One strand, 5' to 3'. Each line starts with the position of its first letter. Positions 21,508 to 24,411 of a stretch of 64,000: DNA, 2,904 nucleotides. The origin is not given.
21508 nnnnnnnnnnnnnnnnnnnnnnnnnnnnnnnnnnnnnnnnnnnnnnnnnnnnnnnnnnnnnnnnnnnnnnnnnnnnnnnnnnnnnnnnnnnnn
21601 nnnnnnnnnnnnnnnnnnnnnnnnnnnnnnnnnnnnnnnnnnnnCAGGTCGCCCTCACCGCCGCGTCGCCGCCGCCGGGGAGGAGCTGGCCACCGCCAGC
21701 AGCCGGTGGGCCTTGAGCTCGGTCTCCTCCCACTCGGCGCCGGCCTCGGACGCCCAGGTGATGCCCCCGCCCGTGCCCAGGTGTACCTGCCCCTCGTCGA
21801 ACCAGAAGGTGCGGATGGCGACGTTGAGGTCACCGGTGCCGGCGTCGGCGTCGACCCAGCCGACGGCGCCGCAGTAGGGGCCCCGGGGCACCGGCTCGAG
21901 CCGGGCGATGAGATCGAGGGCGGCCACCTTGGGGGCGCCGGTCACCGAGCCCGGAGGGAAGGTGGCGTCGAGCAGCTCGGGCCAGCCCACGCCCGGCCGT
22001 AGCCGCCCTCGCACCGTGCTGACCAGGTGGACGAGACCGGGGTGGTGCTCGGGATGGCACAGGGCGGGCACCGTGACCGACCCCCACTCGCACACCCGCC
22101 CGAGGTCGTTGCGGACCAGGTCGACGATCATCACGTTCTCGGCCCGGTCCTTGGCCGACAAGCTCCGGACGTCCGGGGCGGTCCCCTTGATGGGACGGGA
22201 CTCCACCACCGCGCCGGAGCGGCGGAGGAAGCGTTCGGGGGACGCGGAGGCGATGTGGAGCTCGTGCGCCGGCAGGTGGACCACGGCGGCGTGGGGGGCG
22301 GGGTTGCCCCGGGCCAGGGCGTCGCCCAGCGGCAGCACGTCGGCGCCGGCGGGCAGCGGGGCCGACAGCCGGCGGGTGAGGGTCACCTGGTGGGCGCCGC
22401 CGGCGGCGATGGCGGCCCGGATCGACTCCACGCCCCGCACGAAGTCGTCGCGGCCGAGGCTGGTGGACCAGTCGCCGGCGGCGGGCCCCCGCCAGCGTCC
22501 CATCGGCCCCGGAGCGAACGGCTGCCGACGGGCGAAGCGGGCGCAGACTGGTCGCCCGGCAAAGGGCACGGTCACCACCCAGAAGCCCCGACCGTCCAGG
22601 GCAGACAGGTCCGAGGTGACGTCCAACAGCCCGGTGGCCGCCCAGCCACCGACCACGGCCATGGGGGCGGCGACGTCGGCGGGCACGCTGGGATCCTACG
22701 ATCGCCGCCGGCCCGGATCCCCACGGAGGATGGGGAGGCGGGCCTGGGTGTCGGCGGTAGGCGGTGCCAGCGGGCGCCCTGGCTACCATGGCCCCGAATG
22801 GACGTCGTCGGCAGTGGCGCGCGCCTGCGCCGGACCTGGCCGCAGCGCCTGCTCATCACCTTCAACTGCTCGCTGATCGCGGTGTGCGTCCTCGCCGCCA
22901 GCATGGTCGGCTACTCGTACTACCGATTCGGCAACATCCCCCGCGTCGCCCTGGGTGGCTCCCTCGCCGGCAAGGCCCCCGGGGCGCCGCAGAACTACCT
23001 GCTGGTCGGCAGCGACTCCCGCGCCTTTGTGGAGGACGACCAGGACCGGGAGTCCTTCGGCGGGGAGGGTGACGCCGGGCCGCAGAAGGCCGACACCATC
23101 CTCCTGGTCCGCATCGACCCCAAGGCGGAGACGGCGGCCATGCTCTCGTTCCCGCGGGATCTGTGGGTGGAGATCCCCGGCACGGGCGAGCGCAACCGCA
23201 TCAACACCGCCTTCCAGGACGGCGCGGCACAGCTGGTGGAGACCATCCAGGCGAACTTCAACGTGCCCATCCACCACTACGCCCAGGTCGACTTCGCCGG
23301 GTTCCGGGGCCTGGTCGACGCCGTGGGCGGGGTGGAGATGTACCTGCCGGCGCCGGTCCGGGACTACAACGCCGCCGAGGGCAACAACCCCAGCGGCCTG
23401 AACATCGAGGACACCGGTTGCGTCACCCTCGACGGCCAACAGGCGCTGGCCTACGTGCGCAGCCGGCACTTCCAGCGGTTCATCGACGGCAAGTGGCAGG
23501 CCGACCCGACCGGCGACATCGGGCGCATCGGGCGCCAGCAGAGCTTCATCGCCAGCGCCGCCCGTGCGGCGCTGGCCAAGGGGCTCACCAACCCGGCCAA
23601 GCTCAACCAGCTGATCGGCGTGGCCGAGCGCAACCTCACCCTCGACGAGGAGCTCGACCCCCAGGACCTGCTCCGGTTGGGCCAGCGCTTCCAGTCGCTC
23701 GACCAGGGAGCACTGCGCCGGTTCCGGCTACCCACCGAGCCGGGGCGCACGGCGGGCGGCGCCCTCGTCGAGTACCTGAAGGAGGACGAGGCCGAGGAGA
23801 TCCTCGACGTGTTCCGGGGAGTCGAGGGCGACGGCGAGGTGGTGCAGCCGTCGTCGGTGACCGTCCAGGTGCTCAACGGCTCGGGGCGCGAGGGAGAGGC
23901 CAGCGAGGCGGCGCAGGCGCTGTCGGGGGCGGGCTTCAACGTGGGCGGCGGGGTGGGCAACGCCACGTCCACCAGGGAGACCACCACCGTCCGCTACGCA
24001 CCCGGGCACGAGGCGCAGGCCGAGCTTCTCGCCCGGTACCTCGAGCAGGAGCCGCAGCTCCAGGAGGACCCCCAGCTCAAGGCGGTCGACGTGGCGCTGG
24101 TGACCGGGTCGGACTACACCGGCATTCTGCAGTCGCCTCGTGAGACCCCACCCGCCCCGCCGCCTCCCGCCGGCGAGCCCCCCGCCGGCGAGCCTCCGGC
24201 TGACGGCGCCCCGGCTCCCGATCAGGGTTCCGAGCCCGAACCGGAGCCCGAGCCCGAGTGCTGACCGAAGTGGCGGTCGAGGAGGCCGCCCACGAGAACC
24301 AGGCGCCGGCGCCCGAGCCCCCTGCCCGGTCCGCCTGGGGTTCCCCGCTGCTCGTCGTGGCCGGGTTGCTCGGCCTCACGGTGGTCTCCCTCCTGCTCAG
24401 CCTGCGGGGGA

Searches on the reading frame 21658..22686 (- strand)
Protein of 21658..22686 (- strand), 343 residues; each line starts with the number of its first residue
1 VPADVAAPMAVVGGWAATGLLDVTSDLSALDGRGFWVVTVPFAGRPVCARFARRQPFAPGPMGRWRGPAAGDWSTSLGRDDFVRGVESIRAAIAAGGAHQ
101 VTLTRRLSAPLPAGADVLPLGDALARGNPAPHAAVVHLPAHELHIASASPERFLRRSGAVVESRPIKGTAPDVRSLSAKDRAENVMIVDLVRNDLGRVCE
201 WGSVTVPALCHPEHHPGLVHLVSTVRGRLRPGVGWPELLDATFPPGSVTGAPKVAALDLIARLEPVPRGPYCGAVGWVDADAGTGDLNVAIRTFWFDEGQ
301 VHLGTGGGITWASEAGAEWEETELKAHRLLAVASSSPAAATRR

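Call 15: search_protein_families(library=pfam, proteins=[window:21658-22686:-], max_evalue=0.00001)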
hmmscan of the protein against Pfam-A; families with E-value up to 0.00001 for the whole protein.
window:21658-22686:- (343 aa): 1 family
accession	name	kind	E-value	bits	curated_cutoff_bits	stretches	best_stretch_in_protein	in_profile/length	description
PF00425.24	Chorismate_bind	-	2e-71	241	27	1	80-325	3-257/257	chorismate binding enzyme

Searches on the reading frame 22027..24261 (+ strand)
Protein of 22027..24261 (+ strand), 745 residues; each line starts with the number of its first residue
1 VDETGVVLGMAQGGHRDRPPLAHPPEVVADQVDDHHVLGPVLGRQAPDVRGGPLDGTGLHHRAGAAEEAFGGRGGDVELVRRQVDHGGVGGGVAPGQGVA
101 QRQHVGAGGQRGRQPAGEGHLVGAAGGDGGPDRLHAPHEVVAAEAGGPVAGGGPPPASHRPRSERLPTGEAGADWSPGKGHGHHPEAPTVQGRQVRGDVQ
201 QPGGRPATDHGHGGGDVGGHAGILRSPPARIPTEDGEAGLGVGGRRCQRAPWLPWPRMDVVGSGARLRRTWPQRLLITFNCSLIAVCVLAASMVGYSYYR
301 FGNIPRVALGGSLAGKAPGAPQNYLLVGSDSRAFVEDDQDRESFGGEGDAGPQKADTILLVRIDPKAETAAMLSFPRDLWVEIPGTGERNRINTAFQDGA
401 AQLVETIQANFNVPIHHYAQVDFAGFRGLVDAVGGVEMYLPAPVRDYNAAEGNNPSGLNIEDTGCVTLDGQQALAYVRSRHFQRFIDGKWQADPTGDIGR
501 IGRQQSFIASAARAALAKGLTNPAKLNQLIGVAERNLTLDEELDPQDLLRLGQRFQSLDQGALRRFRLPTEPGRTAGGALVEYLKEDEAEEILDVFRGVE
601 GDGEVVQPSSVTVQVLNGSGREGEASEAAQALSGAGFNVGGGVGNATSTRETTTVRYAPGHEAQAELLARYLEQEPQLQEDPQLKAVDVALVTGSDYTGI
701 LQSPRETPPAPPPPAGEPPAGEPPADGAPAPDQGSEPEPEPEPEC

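Call 10: search_protein_families(library=pfam, proteins=[window:22027-24261:+], max_evalue=0.00001)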
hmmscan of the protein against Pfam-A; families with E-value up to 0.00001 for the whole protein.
window:22027-24261:+ (745 aa): 2 families
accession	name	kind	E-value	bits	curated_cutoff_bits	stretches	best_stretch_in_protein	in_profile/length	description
PF03816.19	LytR_cpsA_psr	-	4.2e-34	118.3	24.6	1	355-513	2-146/150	LytR_cpsA_psr family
PF13399.11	LytR_C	-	2.6e-16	60.7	22.2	1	610-697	1-86/86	LytR cell envelope-related transcriptional attenuator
